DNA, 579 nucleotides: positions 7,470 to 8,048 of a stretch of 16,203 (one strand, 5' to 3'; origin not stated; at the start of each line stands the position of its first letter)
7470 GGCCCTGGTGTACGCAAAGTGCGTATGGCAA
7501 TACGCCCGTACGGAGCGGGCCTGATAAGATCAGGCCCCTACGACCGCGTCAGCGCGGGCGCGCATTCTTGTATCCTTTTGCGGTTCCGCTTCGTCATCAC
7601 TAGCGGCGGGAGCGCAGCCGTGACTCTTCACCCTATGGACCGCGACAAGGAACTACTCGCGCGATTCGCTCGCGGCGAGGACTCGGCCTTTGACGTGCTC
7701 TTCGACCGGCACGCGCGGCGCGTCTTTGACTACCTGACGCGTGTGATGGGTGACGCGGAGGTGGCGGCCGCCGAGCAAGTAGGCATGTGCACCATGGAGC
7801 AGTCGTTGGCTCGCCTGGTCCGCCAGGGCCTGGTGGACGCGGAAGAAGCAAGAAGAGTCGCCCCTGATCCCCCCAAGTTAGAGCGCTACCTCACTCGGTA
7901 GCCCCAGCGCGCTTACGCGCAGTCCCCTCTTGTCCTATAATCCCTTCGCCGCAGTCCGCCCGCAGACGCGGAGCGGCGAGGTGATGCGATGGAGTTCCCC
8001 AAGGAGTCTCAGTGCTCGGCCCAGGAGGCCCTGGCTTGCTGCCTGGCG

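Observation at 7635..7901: Chimeric 88-codon ORF joining an ECF sigma N-terminus to a PilT-type ATPase C-terminus is a rearrangement scar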

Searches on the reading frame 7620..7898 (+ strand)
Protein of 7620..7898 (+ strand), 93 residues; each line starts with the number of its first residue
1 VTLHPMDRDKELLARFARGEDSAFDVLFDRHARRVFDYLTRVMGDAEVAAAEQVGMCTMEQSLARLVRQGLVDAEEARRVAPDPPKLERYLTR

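Call 5: search_protein_families(library=pfam, proteins=[window:7635-7898:+], max_evalue=10)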
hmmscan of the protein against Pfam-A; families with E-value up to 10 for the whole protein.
window:7635-7898:+ (88 aa): 1 family
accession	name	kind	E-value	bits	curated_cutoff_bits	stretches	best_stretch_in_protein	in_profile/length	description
PF21351.2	TetR_C_41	-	0.011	16.4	27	1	35-76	29-70/108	Tetracyclin repressor-like, C-terminal domain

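Call 6: find_homologous_proteins(query=window:7635-7898:+, max_evalue=10)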
Query window:7635-7898:+ (88 aa): 1 proteins with E <= 10 among 15 candidates.
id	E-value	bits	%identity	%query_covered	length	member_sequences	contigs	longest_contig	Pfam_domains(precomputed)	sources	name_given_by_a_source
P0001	2.5e-49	182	100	100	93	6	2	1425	-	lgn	-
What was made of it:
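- Tried and rejected: Only the ORF itself was found (call 6).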

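Call 7: search_protein_families(library=ncbifam, proteins=[window:7635-7898:+], max_evalue=10)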
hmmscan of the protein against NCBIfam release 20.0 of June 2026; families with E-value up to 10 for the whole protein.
window:7635-7898:+ (88 aa): 16 families
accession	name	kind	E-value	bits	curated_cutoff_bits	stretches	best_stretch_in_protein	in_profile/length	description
NF009166.1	PRK12513.1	equivalog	3.1e-09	36.8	206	1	3-44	8-49/193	RNA polymerase sigma factor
NF007225.0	PRK09643.1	equivalog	1.9e-07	31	190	1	3-45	13-55/204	RNA polymerase sigma factor SigM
NF009190.0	PRK12538.1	equivalog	1.2e-06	28.4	303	1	1-54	47-98/233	RNA polymerase sigma factor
NF009168.0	PRK12515.1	subfamily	2.2e-06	27.3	236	1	3-45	8-50/189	RNA polymerase sigma factor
NF004113.0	PRK05602.1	equivalog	2.6e-06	27.2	208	1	2-44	30-72/211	RNA polymerase sigma factor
NF007228.0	PRK09646.1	subfamily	5.1e-05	23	226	1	5-43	18-56/194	ECF RNA polymerase sigma factor SigK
NF008894.0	PRK11924.3-1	equivalog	8.7e-05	22.6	258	1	3-49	8-53/188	RNA polymerase sigma factor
TIGR02939.1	RpoE_Sigma70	equivalog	0.00027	21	236.15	1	3-42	6-45/190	RNA polymerase sigma factor RpoE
TIGR01420.1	pilT_fam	subfamily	0.00057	19.2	319.1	1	44-79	306-341/343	PilT/PilU family type 4a pilus ATPase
NF009172.0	PRK12519.1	subfamily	0.0006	19.4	222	1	3-42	15-54/194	RNA polymerase sigma factor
NF010500.0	PRK13919.1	subfamily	0.0007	19.8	226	1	4-49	10-53/186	putative RNA polymerase sigma E protein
NF009176.0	PRK12524.1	equivalog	0.00082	19.2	264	1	4-51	13-58/196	RNA polymerase sigma factor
NF007216.0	PRK09638.1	equivalog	0.0062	16.3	194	1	4-45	5-46/180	RNA polymerase sigma factor SigY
NF009171.0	PRK12518.1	equivalog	0.015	15.2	208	1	3-48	13-58/191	RNA polymerase sigma factor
NF008888.0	PRK11922.1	equivalog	0.021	14.4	204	1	3-38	16-51/231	RNA polymerase sigma factor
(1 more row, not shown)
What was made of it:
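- On ECF sigma-70 factor: The C-terminal half matches PilT instead (calls 5, 7). 16 NCBIfam sigma models hit, best E 3.1e-9, all far below their family cut-offs (call 7).
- On PilT/PilU ATPase: TIGR01420 E 5.7e-4 (call 7).
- Checked: Residues 44-79 hit TIGR01420 pilT_fam at positions 306-341 of 343 (E 5.7e-4) (call 7).
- Tried and rejected: NCBIfam full-length models did hit (call 7).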

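Call 12: find_encoding_contigs(protein=P0001, flank=10000, max_places=10)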
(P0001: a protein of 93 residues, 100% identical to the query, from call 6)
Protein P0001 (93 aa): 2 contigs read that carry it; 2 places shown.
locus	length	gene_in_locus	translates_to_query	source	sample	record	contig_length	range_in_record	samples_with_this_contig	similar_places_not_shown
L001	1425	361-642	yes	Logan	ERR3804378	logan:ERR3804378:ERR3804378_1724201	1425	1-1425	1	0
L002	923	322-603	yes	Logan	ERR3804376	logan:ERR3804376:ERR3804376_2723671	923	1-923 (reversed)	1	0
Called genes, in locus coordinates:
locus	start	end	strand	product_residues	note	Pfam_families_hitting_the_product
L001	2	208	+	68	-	?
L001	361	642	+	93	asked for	-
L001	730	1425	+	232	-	?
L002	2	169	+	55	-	?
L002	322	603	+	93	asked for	-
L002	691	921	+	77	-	?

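Call 20: search_protein_representatives(protein=window:7635-7898:+)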
Query: 88 residues. Proteins with E-value up to 0.001 (for the whole library): 21; up to 1e-10: 1; up to 1e-30: 1. The best 21 are listed.
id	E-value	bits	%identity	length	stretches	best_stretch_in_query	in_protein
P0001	8.0e-50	182.0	100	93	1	1-88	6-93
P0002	1.9e-08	50.4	62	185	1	2-46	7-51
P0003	3.7e-08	49.4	49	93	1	24-86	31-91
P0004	1.1e-05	41.6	49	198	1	4-60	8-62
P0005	3.0e-05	40.2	54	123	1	4-44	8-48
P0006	1.3e-04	38.2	52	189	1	3-54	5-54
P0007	1.5e-04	37.9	39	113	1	3-61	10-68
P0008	2.2e-04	37.5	52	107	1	2-45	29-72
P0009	2.3e-04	37.4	51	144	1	2-44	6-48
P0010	2.8e-04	37.1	49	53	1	4-44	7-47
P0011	3.3e-04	36.9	50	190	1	3-44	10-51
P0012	3.7e-04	36.7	45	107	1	3-66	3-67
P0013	4.8e-04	36.4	51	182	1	2-44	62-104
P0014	5.3e-04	36.2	35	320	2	4-53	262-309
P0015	5.9e-04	36.1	49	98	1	2-52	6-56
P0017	6.9e-04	35.9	44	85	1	33-86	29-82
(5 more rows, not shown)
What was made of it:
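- On ECF sigma-70 factor: P0002 has E 1.9e-8 against 1.84e9 proteins (call 20).
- On PilT/PilU ATPase: P0003 has E 3.7e-8 (call 20).
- Checked: It also gave P0003, the C-terminal piece of a PilT, at E 3.7e-8 (call 20).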

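Call 23: find_encoding_contigs(protein=P0003, flank=10000, max_places=6)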
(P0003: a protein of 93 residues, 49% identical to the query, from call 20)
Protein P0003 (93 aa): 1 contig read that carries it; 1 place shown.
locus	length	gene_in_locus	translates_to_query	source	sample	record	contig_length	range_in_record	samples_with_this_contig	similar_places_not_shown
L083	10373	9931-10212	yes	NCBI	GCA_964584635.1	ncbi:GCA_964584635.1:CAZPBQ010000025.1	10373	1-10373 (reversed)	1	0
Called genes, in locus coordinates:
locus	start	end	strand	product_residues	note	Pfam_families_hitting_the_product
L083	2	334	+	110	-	?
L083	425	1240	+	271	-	-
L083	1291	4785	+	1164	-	PF02811:PHP, PF07733:DNA_pol3_alpha, PF17657:DNA_pol3_finger, PF14579:HHH_6, PF01336:tRNA_anti-codon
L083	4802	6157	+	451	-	PF00291:PALP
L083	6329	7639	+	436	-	PF00815:Histidinol_dh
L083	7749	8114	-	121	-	-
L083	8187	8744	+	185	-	PF04542:Sigma70_r2, PF08281:Sigma70_r4_2, PF04545:Sigma70_r4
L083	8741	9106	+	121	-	-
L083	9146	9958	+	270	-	-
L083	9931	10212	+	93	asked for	-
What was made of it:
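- The left flank in L083 (hisD) differs from the window's left flank (C45) (call 23).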

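Call 24: find_encoding_contigs(protein=P0017, flank=10000, max_places=6)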
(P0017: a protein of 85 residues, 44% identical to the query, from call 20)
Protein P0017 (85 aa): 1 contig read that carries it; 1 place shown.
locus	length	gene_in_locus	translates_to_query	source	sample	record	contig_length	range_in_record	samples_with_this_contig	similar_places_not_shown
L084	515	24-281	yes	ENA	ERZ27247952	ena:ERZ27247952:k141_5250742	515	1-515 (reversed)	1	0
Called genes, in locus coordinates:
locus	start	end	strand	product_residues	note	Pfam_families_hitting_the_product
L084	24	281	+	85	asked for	PF02604:PhdYeFM_antitox (weak)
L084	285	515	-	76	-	?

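Call 27: list_cluster_members(proteins=[P0001])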
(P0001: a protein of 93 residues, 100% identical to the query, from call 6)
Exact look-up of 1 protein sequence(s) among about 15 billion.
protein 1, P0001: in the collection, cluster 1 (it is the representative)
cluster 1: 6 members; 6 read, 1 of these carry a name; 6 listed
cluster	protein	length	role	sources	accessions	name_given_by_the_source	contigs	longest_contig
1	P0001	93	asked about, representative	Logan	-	-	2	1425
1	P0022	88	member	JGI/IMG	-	DNA-directed RNA polymerase specialized sigma24 family protein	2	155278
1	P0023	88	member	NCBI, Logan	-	-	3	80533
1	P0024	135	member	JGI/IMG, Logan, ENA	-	-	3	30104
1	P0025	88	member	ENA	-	-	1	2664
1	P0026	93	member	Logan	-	-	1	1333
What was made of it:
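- Closest known: Deletion-derived fusion pseudogenes / gene remnants in bacterial genomes. Different: JGI names it 'specialized sigma24 family protein' (call 27).
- The ORF is confined to one species-level cluster (calls 20, 27).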

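Call 31: find_encoding_contigs(protein=P0022, flank=10000, max_places=4)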
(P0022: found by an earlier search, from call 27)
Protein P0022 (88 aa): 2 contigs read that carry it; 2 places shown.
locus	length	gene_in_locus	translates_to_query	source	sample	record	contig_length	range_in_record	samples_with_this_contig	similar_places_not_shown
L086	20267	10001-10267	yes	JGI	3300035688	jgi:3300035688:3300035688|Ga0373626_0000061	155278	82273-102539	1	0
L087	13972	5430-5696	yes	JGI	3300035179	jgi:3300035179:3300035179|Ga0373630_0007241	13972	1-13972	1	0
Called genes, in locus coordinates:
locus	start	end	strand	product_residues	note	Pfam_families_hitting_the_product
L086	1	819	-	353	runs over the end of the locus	PF00069:Pkinase, PF07714:PK_Tyr_Ser-Thr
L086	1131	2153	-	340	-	PF04055:Radical_SAM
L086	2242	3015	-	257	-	PF00149:Metallophos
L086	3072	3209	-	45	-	-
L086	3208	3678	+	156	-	PF13490:zf-HC2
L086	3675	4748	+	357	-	PF12773:DZR, PF13248:Zn_ribbon_3 (weak)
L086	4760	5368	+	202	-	PF04542:Sigma70_r2, PF22029:PhyR_sigma2 (weak), PF08281:Sigma70_r4_2, PF04545:Sigma70_r4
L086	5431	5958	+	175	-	PF17032:Zn_ribbon_15 (faint), PF12773:DZR, PF24460:DUF7575 (weak), PF13240:Zn_Ribbon_1 (weak), PF13248:Zn_ribbon_3 (weak)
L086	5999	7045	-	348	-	-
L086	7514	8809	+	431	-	PF01041:DegT_DnrJ_EryC1, PF01212:Beta_elim_lyase (faint)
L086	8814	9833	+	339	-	PF03417:AAT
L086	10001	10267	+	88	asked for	-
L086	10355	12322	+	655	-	PF02065:Melibiase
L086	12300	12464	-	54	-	-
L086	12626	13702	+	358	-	-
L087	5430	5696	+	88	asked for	-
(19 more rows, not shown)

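Call 32: find_encoding_contigs(protein=P0023, flank=10000, max_places=4)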
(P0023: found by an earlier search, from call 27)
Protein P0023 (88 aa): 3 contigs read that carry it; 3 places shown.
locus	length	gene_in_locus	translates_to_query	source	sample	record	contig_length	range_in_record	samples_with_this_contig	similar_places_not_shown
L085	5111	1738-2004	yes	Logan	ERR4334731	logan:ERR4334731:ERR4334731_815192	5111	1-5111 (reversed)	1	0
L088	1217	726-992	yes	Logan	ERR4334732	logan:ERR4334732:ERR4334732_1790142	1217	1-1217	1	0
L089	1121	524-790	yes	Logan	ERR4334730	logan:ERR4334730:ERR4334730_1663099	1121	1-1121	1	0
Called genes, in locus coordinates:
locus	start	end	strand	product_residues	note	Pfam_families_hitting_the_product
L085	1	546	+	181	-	?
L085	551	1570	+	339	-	PF03417:AAT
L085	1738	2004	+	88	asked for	-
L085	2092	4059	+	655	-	PF02065:Melibiase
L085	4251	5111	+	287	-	?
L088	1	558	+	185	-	?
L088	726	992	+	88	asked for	-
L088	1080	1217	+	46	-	?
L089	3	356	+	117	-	?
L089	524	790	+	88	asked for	-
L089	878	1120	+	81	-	?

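Call 33: find_encoding_contigs(protein=P0024, flank=10000, max_places=4)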
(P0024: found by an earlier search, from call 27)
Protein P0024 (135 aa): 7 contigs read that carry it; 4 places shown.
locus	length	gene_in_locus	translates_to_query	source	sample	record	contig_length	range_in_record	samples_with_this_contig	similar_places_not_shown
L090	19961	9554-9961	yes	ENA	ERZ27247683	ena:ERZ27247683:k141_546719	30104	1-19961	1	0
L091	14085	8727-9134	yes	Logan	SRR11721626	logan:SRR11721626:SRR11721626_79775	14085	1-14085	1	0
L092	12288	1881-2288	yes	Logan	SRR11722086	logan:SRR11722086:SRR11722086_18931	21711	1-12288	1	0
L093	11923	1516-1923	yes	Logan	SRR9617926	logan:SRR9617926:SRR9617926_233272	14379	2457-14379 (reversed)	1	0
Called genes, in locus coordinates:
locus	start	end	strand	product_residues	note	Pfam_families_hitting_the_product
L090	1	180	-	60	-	?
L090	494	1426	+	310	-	PF06114:Peptidase_M78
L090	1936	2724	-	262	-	PF00149:Metallophos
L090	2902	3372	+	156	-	PF13490:zf-HC2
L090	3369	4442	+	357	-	PF12773:DZR, PF13248:Zn_ribbon_3 (weak)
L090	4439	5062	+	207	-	PF04542:Sigma70_r2, PF22029:PhyR_sigma2 (weak), PF08281:Sigma70_r4_2, PF04545:Sigma70_r4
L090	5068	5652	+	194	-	PF17032:Zn_ribbon_15 (faint), PF12773:DZR, PF13240:Zn_Ribbon_1 (weak), PF13248:Zn_ribbon_3 (weak), PF24460:DUF7575 (weak)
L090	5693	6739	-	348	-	-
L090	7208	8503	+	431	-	PF01041:DegT_DnrJ_EryC1, PF01212:Beta_elim_lyase (faint)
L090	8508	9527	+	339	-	PF03417:AAT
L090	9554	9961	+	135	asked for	-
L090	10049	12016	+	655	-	PF02065:Melibiase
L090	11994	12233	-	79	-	-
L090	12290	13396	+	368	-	-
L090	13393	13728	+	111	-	-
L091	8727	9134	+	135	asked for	-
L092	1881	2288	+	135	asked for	-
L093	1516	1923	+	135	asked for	-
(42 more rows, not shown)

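Call 36: find_encoding_contigs(protein=P0025, flank=10000, max_places=4)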
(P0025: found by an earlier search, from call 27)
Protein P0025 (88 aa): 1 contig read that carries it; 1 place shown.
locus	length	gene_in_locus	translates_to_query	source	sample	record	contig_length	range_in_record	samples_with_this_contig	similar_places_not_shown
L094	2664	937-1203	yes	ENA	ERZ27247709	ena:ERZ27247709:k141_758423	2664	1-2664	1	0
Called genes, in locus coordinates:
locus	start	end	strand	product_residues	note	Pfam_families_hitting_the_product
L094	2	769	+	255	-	?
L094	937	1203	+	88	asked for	-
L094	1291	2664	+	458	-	?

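Call 41: find_related_loci(query=P0002, collection=metagenome_contigs, flank=6000)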
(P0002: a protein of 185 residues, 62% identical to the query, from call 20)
Query P0002 (185 aa) in metagenome_contigs; peptide patterns used: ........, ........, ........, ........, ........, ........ (x = any residue, [..] = any of these).
600 stretches matched a pattern (row limit reached: there are more); 249 encode a relative of the query (tblastn E <= 1e-3); the best 80 are kept; 80 distinct loci.
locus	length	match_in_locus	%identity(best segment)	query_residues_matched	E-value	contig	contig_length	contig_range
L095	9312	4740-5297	41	8-177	3e-34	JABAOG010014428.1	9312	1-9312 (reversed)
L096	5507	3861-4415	42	8-176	5e-34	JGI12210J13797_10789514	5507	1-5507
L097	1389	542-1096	41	8-176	7e-34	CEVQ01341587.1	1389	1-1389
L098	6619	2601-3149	40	8-182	1e-26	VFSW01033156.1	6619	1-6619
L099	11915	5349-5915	37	2-184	2e-25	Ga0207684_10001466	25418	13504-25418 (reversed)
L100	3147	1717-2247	39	6-176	3e-24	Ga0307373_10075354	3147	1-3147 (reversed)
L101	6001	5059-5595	34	8-177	4e-24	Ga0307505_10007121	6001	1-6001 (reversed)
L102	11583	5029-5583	39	6-182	1e-23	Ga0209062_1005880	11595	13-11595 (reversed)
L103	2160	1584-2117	36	2-173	1e-23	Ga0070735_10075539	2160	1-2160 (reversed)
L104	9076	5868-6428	36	14-182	1e-23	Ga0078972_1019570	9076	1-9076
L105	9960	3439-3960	38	23-183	2e-23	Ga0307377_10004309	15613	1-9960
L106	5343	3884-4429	38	8-182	1e-23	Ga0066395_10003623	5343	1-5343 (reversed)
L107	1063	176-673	40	27-182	7e-24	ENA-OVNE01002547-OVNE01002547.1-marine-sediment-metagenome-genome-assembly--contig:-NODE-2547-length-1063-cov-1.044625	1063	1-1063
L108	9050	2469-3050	34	4-182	4e-23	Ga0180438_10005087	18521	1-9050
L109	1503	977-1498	36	8-173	6e-23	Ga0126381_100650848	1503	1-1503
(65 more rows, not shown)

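Call 46: search_protein_families(library=pfam, proteins=[L083:8187-8741:+, L083:8741-9103:+, L083:9146-9802:+, L083:9817-10209:+, P0017], max_evalue=0.01)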
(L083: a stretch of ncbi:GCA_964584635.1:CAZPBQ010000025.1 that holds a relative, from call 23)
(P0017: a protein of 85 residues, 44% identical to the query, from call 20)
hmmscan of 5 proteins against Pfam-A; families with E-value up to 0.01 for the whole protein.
L083:8187-8741:+ (185 aa): 7 families
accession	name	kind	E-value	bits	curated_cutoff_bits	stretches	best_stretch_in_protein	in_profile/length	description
PF04542.20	Sigma70_r2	-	1.3e-16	60.5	24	1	27-93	1-69/71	Sigma-70 region 2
PF08281.18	Sigma70_r4_2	-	6.2e-13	48.6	25.7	1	120-172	2-54/54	Sigma-70, region 4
PF04545.22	Sigma70_r4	-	4.4e-12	45.8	24.1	1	126-173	2-49/50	Sigma-70, region 4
PF07638.17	Sigma70_ECF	-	0.00033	21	21.1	1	126-175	133-182/185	ECF sigma factor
PF06969.22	HemN_C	-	0.00096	19.6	24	1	133-172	9-45/67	HemN C-terminal domain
PF13412.12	HTH_24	-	0.0032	17.4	21.9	1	138-166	11-39/48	Winged helix-turn-helix DNA-binding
PF13384.12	HTH_23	-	0.0087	16.3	24.6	1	132-162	5-35/50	Homeodomain-like domain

L083:8741-9103:+ (121 aa): 0 families

L083:9146-9802:+ (219 aa): 12 families
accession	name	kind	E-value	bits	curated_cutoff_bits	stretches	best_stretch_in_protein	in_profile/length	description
PF00437.27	T2SSE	-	1.8e-23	83.2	24.9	1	113-214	132-229/370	Type II/IV secretion system protein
PF13604.12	AAA_30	-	0.00021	21.5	27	1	114-210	9-102/191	AAA domain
PF13173.12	AAA_14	-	0.00065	20.1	27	1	125-168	4-47/129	AAA domain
PF13401.12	AAA_22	-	0.0011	19.8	27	1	123-160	5-33/130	AAA domain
PF13191.12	AAA_16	-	0.0018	19.2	32.6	0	116-150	17-51/167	AAA ATPase domain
PF13245.12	AAA_19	-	0.0027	18.3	25.1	1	120-151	8-39/134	AAA domain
PF03215.21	Rad17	-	0.0032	17.8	23.8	1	118-140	40-62/186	Rad17 P-loop domain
PF00910.28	RNA_helicase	-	0.0039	18.1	21.5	1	126-165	1-36/105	RNA helicase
PF24883.2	NPHP3_N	-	0.0047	17.6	24.8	1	120-151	17-50/164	Nephrocystin 3, N-terminal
PF04851.21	ResIII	-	0.0076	16.6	22.5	0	113-151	14-51/164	Type III restriction enzyme, res subunit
PF13555.12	AAA_29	-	0.0076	16.4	27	0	116-140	15-39/61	P-loop containing region of AAA domain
PF00004.35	AAA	-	0.0095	16.8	21.2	0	126-207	1-68/131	ATPase family associated with various cellular activities (AAA)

L083:9817-10209:+ (131 aa): 1 family
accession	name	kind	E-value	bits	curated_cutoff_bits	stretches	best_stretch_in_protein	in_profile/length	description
PF00437.27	T2SSE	-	1.5e-07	30.9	24.9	1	1-52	237-282/370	Type II/IV secretion system protein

P0017 (85 aa): 1 family
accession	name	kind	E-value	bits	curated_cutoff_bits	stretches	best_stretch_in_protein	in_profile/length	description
PF02604.26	PhdYeFM_antitox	-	3.6e-07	30.3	29.8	1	17-46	4-34/74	Antitoxin Phd_YefM, type II toxin-antitoxin system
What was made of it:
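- On ECF sigma-70 factor: In P0002 the r2 domain spans residues 27-93 (call 46).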
